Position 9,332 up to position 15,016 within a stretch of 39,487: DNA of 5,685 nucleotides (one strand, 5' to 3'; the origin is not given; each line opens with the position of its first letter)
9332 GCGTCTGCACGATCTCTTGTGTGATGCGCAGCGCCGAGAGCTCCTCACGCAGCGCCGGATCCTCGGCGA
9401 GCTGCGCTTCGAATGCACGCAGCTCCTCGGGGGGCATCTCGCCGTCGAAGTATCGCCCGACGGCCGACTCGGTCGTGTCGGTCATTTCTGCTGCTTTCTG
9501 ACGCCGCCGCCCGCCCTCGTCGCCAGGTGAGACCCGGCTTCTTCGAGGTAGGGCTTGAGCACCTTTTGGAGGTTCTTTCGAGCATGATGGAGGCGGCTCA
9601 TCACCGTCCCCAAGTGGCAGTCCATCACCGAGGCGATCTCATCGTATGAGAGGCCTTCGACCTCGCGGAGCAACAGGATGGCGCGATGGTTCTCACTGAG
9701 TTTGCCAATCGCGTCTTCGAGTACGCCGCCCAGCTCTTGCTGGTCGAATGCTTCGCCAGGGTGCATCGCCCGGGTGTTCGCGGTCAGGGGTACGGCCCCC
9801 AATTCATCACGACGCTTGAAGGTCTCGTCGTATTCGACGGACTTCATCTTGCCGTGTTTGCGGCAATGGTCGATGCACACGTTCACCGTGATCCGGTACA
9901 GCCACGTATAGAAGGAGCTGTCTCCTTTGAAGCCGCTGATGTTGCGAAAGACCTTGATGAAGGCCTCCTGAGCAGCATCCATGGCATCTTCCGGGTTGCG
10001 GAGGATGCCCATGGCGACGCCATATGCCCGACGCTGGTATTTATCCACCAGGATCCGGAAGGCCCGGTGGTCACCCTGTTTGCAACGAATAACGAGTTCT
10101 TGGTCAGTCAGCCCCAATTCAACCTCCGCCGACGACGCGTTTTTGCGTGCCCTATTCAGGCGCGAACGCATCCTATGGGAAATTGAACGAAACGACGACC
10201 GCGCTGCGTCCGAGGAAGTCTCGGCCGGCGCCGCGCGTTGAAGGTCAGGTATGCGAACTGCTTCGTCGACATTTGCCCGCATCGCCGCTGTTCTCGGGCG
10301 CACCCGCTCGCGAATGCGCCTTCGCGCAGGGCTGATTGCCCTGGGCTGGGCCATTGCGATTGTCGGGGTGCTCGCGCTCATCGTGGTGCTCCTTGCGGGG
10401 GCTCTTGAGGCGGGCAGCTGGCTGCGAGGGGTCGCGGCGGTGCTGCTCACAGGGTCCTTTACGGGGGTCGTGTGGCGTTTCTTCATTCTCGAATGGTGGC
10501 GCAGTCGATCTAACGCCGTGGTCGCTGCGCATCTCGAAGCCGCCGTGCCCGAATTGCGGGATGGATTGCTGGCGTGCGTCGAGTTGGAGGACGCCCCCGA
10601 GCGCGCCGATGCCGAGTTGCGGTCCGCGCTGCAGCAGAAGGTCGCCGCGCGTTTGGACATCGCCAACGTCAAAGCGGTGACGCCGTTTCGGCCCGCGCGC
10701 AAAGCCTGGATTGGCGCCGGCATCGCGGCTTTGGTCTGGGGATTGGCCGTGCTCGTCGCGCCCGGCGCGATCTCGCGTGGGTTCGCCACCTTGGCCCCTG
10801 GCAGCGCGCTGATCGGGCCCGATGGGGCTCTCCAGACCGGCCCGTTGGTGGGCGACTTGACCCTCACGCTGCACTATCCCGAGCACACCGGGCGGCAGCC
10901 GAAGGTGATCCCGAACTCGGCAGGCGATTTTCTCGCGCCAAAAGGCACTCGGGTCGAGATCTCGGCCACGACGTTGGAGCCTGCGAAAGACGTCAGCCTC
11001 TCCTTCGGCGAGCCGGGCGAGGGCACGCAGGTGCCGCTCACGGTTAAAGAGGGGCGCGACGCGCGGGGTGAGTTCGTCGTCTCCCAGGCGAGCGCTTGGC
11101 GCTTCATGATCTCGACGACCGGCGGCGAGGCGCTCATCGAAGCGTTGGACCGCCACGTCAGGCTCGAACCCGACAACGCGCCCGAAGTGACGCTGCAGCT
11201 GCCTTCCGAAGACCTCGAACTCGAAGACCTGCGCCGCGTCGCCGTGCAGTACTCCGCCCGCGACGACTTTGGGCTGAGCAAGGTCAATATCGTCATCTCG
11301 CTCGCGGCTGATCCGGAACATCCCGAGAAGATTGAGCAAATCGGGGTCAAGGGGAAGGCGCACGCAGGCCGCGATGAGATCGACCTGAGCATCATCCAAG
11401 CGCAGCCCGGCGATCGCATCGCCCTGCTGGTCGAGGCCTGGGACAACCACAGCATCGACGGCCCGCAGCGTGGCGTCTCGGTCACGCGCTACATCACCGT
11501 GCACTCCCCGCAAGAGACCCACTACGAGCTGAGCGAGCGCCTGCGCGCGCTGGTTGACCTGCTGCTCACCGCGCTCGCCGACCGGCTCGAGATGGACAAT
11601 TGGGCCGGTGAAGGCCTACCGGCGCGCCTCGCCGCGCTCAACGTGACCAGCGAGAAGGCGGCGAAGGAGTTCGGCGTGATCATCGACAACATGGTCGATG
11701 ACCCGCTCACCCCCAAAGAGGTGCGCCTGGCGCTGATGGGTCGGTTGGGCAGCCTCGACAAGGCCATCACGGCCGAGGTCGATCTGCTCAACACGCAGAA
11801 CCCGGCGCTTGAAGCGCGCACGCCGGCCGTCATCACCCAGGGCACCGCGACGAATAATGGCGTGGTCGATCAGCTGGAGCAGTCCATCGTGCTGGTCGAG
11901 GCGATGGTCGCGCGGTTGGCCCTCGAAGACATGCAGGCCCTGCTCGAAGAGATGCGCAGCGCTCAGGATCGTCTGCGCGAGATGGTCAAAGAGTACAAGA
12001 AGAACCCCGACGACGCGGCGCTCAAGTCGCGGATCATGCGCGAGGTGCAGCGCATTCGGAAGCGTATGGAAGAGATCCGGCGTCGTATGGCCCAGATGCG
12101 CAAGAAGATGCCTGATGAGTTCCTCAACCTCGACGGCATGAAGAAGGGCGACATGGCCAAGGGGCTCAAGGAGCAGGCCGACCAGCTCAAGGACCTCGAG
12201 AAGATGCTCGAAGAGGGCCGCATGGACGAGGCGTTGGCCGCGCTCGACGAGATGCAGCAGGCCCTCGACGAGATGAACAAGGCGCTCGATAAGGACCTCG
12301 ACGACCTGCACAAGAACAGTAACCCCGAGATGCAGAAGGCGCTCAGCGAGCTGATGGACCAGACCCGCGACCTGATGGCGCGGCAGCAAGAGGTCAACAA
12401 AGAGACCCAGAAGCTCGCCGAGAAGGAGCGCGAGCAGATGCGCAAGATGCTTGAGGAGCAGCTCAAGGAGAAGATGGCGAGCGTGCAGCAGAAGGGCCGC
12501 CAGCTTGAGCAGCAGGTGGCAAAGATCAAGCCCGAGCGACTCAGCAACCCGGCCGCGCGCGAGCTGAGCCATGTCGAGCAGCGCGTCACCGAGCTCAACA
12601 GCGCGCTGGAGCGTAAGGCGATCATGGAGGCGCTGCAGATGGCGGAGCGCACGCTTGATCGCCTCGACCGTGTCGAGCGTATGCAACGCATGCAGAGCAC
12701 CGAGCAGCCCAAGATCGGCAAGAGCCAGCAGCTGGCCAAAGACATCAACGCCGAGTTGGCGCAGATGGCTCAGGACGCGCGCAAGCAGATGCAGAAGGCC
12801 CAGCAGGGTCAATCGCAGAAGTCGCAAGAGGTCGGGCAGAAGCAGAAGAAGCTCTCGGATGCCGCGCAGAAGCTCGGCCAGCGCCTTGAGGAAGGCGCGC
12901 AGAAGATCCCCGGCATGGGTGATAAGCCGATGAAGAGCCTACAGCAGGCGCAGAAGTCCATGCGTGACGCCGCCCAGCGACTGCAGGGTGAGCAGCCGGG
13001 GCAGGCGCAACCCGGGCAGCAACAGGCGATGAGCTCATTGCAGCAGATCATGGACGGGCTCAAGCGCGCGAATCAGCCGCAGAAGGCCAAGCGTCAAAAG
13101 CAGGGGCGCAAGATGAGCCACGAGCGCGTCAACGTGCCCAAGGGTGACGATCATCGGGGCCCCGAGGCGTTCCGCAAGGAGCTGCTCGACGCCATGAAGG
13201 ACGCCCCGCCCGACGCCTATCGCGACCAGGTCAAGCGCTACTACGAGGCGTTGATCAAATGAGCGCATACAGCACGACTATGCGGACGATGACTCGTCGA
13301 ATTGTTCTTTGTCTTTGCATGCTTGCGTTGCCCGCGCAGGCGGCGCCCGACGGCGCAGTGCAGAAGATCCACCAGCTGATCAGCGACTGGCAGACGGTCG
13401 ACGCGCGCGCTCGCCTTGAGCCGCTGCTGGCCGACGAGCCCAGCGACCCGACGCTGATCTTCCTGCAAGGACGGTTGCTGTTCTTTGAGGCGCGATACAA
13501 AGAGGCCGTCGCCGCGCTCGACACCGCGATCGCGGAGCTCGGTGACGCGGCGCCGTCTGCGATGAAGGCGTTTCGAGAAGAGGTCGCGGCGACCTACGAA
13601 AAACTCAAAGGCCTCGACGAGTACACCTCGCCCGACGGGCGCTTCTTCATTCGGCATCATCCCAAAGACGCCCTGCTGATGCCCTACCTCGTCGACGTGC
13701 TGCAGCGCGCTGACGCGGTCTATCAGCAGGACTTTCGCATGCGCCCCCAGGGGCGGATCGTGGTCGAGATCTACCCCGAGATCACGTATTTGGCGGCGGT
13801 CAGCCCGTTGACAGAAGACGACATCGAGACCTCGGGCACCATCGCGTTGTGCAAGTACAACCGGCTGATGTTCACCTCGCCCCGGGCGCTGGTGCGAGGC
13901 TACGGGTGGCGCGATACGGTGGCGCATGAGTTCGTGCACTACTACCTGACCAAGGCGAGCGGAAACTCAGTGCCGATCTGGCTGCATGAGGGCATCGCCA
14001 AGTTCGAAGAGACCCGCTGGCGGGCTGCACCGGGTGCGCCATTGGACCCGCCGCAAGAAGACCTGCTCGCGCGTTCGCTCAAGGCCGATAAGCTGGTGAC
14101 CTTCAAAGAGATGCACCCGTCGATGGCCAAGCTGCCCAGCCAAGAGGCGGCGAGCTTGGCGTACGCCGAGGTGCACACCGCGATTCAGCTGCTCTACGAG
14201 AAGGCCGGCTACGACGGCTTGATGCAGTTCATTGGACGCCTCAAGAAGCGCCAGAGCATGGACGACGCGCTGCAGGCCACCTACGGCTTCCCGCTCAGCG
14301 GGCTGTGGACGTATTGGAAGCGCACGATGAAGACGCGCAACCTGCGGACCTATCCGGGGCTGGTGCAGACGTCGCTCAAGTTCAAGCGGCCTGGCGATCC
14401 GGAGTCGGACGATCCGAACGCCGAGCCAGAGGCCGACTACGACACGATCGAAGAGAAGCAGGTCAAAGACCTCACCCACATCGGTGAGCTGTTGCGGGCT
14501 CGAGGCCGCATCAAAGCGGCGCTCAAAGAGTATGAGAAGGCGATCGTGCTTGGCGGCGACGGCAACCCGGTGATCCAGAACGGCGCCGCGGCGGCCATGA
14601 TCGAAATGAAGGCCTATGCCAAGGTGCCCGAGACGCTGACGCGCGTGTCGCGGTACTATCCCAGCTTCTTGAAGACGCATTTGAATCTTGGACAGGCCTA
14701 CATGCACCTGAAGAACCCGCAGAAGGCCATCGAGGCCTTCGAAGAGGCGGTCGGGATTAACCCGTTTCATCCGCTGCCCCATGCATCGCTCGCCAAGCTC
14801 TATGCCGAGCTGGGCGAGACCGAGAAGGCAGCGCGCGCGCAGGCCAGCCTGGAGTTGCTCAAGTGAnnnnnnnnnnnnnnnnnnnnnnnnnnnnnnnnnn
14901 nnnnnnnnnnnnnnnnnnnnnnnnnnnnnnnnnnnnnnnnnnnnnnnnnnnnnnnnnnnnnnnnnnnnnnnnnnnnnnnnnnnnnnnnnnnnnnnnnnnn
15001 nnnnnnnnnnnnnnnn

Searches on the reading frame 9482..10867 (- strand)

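Call 7: search_protein_families(library=pfam, proteins=[window:9482-10867:-], max_evalue=0.01)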
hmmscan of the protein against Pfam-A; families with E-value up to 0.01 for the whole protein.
window:9482-10867:- (461 aa): 5 families
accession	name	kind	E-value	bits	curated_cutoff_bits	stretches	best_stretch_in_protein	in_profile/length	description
PF04542.20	Sigma70_r2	-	2e-20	72.8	24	1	273-339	1-69/71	Sigma-70 region 2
PF08281.18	Sigma70_r4_2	-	1.1e-16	60.6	25.7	1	383-433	4-54/54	Sigma-70, region 4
PF04545.22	Sigma70_r4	-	5.3e-10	39.1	24.1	1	386-435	1-50/50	Sigma-70, region 4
PF07638.17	Sigma70_ECF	-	2.6e-07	31.2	21.1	1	259-436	8-182/185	ECF sigma factor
PF13384.12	HTH_23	-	0.00056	20.1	24.6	1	394-428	8-40/50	Homeodomain-like domain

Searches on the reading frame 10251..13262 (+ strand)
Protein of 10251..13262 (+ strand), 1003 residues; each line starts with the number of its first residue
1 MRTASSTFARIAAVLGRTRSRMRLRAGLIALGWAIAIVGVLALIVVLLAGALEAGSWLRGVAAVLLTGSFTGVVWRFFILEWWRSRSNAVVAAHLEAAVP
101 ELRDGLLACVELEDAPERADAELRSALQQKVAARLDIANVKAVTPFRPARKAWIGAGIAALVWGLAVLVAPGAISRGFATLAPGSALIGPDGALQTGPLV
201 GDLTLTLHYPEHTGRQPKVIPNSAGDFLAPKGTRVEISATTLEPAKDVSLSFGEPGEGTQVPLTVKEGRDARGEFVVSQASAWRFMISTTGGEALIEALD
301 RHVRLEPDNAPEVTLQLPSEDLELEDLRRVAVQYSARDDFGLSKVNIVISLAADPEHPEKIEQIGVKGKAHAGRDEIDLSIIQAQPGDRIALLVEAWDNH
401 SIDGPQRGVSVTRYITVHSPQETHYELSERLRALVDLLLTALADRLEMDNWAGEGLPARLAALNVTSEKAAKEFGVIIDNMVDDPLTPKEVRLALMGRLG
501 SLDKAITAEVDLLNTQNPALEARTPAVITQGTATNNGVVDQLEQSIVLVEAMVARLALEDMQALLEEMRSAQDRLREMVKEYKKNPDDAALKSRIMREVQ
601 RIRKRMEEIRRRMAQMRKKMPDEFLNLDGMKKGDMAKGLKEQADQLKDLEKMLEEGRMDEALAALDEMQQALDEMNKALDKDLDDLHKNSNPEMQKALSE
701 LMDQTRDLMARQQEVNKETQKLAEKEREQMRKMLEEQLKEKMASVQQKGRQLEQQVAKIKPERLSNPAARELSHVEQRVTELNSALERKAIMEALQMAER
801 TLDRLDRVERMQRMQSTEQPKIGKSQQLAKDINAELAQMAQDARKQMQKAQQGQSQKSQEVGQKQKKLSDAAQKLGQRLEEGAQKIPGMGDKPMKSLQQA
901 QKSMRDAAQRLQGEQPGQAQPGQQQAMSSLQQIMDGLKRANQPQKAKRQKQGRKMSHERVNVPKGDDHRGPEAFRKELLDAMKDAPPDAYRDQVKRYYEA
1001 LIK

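Call 4: search_protein_families(library=pfam, proteins=[window:10251-13262:+], max_evalue=0.01)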
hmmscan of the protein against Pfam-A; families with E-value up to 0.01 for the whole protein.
window:10251-13262:+ (1003 aa): 2 families
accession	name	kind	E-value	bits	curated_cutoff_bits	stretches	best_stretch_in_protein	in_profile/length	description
PF13779.11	DUF4175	-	1.4e-13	50.3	27.3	2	14-359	5-331/825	Domain of unknown function (DUF4175)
PF03945.19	Endotoxin_N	-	0.0088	16.2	21.3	1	536-599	35-99/223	delta endotoxin, N-terminal domain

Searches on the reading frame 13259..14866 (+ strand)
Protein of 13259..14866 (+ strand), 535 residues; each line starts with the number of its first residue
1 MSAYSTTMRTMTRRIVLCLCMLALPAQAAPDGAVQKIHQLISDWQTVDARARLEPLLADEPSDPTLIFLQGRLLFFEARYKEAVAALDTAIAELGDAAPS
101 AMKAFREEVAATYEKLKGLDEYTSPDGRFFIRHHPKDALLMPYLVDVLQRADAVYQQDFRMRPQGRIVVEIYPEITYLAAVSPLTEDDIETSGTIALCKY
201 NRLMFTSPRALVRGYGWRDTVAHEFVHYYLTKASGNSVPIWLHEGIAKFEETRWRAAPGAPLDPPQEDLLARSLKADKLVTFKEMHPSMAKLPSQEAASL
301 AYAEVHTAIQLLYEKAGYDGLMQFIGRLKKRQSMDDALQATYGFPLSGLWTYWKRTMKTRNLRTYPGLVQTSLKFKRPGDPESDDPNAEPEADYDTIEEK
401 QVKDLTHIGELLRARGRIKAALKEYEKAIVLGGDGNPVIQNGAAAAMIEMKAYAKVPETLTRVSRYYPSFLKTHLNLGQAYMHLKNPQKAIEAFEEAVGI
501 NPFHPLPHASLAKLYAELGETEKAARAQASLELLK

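Call 4: search_protein_families(library=pfam, proteins=[window:13259-14866:+], max_evalue=0.01)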
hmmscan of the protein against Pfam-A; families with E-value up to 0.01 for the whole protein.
window:13259-14866:+ (535 aa): 19 families
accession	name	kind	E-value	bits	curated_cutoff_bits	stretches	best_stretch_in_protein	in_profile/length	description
PF13485.12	Peptidase_MA_2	-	2.7e-16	60.4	32.4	1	191-358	42-200/201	Peptidase MA superfamily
PF07719.23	TPR_2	-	1.1e-15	56.8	27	1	473-502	3-32/34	Tetratricopeptide repeat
PF13181.12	TPR_8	-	1.2e-13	50.4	25.7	1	472-503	2-33/34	Tetratricopeptide repeat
PF00515.34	TPR_1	-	1.4e-13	50.5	27.8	1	472-502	2-32/34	Tetratricopeptide repeat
PF14559.12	TPR_19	-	5e-12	46.4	25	3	484-526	4-46/68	Tetratricopeptide repeat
PF13432.12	TPR_16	-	1e-10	42.3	32.7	1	460-505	20-65/65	Tetratricopeptide repeat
PF13424.12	TPR_12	-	1.5e-08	35.1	30.1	1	472-527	4-67/77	Tetratricopeptide repeat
PF13414.12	TPR_11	-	2.7e-08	33.8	26.8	0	478-519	1-42/42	TPR repeat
PF13428.12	TPR_14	-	4.7e-08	33.4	23.5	1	474-514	4-44/44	Tetratricopeptide repeat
PF13431.12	TPR_17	-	5e-06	26.8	24.4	0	494-524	2-32/34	Tetratricopeptide repeat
PF13429.12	TPR_15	-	1.7e-05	24.8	26.2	1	405-529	149-272/280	Tetratricopeptide repeat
PF13176.12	TPR_7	-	2e-05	24.7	27.9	0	473-497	1-25/36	Tetratricopeptide repeat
PF23914.1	TPR_CcmH_CycH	-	2.6e-05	24.5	42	1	476-532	55-111/158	Cytochrome c-type biogenesis protein H TPR domain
PF13174.12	TPR_6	-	3.4e-05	24.7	26.3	0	475-498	4-27/33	Tetratricopeptide repeat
PF13371.12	TPR_9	-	6.9e-05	23.2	35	0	49-98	14-63/73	Tetratricopeptide repeat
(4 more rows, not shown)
